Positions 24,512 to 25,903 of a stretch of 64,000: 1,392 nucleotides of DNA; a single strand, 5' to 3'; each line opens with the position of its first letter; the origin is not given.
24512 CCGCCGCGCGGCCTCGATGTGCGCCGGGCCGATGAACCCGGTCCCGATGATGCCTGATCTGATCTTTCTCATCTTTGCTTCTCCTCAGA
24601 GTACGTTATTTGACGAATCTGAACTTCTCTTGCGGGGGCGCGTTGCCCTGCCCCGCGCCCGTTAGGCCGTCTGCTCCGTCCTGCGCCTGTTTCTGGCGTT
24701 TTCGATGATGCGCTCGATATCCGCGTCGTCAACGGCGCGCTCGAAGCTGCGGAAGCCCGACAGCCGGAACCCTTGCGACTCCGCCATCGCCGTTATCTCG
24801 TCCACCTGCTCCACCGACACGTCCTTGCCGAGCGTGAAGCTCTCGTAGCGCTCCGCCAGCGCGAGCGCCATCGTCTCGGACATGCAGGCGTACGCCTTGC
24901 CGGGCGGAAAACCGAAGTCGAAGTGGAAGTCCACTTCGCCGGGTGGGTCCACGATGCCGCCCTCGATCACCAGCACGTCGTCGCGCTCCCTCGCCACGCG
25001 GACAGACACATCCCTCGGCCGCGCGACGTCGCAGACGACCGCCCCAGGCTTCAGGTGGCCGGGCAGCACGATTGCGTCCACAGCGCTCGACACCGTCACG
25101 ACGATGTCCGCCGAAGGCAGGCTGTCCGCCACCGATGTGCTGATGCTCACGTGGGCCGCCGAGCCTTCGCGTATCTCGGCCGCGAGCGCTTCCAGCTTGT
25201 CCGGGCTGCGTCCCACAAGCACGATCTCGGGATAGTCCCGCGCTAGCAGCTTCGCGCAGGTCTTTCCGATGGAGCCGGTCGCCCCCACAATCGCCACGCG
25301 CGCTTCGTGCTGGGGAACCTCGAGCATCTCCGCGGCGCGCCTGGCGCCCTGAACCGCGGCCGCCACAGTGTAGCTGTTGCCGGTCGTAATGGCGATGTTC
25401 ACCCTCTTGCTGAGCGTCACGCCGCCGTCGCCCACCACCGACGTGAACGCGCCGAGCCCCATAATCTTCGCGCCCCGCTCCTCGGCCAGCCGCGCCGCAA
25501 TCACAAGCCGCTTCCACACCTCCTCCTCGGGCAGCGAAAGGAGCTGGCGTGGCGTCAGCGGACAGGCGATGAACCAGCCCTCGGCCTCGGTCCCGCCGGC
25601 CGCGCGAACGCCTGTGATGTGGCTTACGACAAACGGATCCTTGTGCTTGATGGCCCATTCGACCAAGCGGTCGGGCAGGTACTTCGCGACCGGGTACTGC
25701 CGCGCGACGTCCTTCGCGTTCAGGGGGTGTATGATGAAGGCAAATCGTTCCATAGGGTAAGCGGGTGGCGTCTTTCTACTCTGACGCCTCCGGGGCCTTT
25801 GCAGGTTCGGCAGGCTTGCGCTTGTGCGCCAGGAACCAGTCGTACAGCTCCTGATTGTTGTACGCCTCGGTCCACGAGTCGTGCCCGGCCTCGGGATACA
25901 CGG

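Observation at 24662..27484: AAR-like (acyl-ACP reductase family) gene translationally coupled with a secreted esterase and an uncharacterised DUF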

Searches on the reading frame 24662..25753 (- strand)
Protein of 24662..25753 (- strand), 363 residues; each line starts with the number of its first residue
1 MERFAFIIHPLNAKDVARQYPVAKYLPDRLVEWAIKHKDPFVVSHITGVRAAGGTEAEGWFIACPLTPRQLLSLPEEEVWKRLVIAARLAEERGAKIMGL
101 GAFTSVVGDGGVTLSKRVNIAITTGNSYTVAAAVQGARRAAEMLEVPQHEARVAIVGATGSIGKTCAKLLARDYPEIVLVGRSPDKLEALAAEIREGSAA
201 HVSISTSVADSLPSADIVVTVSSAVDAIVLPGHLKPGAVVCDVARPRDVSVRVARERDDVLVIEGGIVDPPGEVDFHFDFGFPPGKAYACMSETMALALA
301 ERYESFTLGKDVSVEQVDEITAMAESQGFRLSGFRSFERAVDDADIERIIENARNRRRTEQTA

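Call 3: search_protein_families(library=pfam, proteins=[window:24662-25753:-], max_evalue=0.1)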
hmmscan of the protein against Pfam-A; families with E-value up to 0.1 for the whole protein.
window:24662-25753:- (363 aa): 19 families
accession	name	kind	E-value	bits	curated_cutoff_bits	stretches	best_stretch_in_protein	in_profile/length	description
PF01488.26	Shikimate_DH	-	1.7e-11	44.8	24.3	1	148-255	10-123/138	Shikimate / quinate 5-dehydrogenase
PF03435.24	Sacchrp_dh_NADP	-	3.9e-06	27.7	25.1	1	153-221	1-75/129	Saccharopine dehydrogenase NADP binding domain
PF00106.31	adh_short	-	4.2e-06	26.8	26.6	1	153-221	3-71/195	short chain dehydrogenase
PF03807.23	F420_oxidored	-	4e-05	24.6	21.6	1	152-242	1-90/94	NADP oxidoreductase coenzyme F420-dependent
PF13460.12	NAD_binding_10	-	5.1e-05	23.7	27.2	1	157-224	1-70/184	NAD(P)H-binding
PF02423.21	OCD_Mu_crystall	-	0.00014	21.4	24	1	150-244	129-225/314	Ornithine cyclodeaminase/mu-crystallin family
PF01118.30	Semialdhyde_dh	-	0.00015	22.6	26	1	152-244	1-97/121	Semialdehyde dehydrogenase, NAD binding domain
PF02882.25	THF_DHG_CYH_C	-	0.00015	21.6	27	1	122-245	8-109/160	Tetrahydrofolate dehydrogenase/cyclohydrolase, NAD(P)-binding domain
PF00056.29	Ldh_1_N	-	0.00022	21.7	27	1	152-223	2-78/141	lactate/malate dehydrogenase, NAD binding domain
PF03808.19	Glyco_tran_WecG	-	0.0012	19.1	27.4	1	129-205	21-103/168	Glycosyl transferase WecG/TagA/CpsF family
PF08659.16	KR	-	0.003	18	22.6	1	153-210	3-61/180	KR domain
PF01113.26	DapB_N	-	0.0032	18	25.6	1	152-222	2-75/124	Dihydrodipicolinate reductase, N-terminus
PF02719.21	Polysacc_synt_2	-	0.0053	16.4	20.2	1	153-206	1-58/293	Polysaccharide biosynthesis protein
PF02737.24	3HCDH_N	-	0.0055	17.1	22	1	153-203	2-51/180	3-hydroxyacyl-CoA dehydrogenase, NAD binding domain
PF02254.24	TrkA_N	-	0.0085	16.8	23.8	1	154-200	2-50/116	TrkA-N domain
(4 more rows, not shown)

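Call 4: search_protein_families(library=ncbifam, proteins=[window:24662-25753:-], max_evalue=0.1)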
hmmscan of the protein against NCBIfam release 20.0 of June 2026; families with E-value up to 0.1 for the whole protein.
window:24662-25753:- (363 aa): 102 families (the best 25 are shown)
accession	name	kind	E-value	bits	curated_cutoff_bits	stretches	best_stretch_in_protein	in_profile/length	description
NF053554.1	prodigi_MAP_PigE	equivalog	9e-61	206.2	850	1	37-358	41-362/837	prodigiosin MAP biosynthesis aminotransferase PigE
TIGR04058.1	AcACP_reductase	equivalog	1.3e-31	110.2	449.7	1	12-330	13-335/339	long-chain acyl-[acyl-carrier-protein] reductase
TIGR01035.1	hemA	equivalog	1.9e-10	40.3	209.55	1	116-254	148-287/416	glutamyl-tRNA reductase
NF000744.0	PRK00045.1-3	equivalog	4e-10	39.1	429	1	115-255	149-298/447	glutamyl-tRNA reductase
TIGR02992.1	ectoine_eutC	equivalog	1.4e-08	34.2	471.65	1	129-241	110-221/326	ectoine utilization protein EutC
NF005495.0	PRK07109.1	subfamily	3.6e-08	33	264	1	147-211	5-69/334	SDR family oxidoreductase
TIGR03944.1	dehyd_SbnB_fam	equivalog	4.5e-08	32.5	326.9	1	139-259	121-243/327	2,3-diaminopropionate biosynthesis protein SbnB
NF006409.0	PRK08655.1-3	equivalog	1.7e-07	31.1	310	1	152-254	2-101/290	prephenate dehydrogenase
NF005681.0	PRK07478.1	subfamily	6.8e-07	28.9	267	1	151-218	6-74/254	SDR family oxidoreductase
NF006141.0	PRK08291.1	equivalog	9.5e-07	28.1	408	1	129-241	113-224/330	cyclodeaminase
NF001319.0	PRK00258.3-3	equivalog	1.2e-06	27.7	252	1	125-246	98-222/279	shikimate dehydrogenase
NF005672.0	PRK07454.1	equivalog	1.3e-06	27.8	234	1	149-210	5-66/241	SDR family oxidoreductase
NF006379.0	PRK08618.1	equivalog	2.1e-06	27.3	417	1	136-243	112-221/326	ornithine cyclodeaminase family protein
NF005489.0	PRK07102.1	equivalog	2.5e-06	27.3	267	1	152-228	3-80/243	SDR family oxidoreductase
NF006565.0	PRK09072.1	equivalog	3e-06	27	238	1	149-202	4-57/265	SDR family oxidoreductase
TIGR00507.1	aroE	equivalog_domain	6.4e-05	22.2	200.2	1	122-245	89-215/270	shikimate dehydrogenase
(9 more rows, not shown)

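Call 6: search_solved_structures(query=window:24662-25753:-, max_evalue=0.01, show_alignments=2)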
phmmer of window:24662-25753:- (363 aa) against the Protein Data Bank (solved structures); distinct sequences matched with E-value up to 0.01: 19.
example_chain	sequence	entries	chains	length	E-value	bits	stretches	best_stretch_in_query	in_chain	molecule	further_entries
4ppm_A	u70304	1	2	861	2.6e-33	118.9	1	40-346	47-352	Aminotransferase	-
6jzq_A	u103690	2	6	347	1.8e-24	89.9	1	12-330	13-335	Long-chain acyl-[acyl-carrier-protein] reductase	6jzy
6jzu_A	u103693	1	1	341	1.9e-24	89.8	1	12-330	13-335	Long-chain acyl-[acyl-carrier-protein] reductase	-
6jzz_A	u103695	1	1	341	4.7e-23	85.2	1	12-330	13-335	Long-chain acyl-[acyl-carrier-protein] reductase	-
9xzp_A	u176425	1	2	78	0.00022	23.9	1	152-222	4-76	De novo protein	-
9e4x_A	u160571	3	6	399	0.00043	22.9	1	65-272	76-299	Amino acid adenylation domain protein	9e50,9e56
9e4s_A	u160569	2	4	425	0.0005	22.7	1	65-272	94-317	Amino acid adenylation domain protein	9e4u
4bmv_A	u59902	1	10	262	0.00081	22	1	153-218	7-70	SHORT-CHAIN DEHYDROGENASE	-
1jax_A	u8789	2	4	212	0.0014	21.2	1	152-220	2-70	conserved hypothetical protein | Coenzyme F420H2:NADP+ Oxidoreductase (FNO)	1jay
6tlk_A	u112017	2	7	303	0.0017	20.9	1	125-217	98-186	Bifunctional protein MdtA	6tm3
5fyd_A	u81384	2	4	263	0.0018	20.9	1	155-207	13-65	OXIDOREDUCTASE, SHORT CHAIN DEHYDROGENASE/REDUCTASE FAMILY PROTEIN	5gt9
4n7r_A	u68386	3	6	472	0.002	20.7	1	93-234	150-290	Glutamyl-tRNA reductase 1, chloroplastic | Glutamyl-tRNA reductase 1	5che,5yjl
3rih_A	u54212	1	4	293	0.0021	20.6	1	148-228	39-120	short chain dehydrogenase or reductase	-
1lu9_A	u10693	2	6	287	0.003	20.1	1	125-217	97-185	Methylene Tetrahydromethanopterin Dehydrogenase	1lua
6tge_A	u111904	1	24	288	0.003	20.1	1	125-217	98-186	Bifunctional NADP-dependent methylenetetrahydromethanopterin dehydrogenase/methylenetetrah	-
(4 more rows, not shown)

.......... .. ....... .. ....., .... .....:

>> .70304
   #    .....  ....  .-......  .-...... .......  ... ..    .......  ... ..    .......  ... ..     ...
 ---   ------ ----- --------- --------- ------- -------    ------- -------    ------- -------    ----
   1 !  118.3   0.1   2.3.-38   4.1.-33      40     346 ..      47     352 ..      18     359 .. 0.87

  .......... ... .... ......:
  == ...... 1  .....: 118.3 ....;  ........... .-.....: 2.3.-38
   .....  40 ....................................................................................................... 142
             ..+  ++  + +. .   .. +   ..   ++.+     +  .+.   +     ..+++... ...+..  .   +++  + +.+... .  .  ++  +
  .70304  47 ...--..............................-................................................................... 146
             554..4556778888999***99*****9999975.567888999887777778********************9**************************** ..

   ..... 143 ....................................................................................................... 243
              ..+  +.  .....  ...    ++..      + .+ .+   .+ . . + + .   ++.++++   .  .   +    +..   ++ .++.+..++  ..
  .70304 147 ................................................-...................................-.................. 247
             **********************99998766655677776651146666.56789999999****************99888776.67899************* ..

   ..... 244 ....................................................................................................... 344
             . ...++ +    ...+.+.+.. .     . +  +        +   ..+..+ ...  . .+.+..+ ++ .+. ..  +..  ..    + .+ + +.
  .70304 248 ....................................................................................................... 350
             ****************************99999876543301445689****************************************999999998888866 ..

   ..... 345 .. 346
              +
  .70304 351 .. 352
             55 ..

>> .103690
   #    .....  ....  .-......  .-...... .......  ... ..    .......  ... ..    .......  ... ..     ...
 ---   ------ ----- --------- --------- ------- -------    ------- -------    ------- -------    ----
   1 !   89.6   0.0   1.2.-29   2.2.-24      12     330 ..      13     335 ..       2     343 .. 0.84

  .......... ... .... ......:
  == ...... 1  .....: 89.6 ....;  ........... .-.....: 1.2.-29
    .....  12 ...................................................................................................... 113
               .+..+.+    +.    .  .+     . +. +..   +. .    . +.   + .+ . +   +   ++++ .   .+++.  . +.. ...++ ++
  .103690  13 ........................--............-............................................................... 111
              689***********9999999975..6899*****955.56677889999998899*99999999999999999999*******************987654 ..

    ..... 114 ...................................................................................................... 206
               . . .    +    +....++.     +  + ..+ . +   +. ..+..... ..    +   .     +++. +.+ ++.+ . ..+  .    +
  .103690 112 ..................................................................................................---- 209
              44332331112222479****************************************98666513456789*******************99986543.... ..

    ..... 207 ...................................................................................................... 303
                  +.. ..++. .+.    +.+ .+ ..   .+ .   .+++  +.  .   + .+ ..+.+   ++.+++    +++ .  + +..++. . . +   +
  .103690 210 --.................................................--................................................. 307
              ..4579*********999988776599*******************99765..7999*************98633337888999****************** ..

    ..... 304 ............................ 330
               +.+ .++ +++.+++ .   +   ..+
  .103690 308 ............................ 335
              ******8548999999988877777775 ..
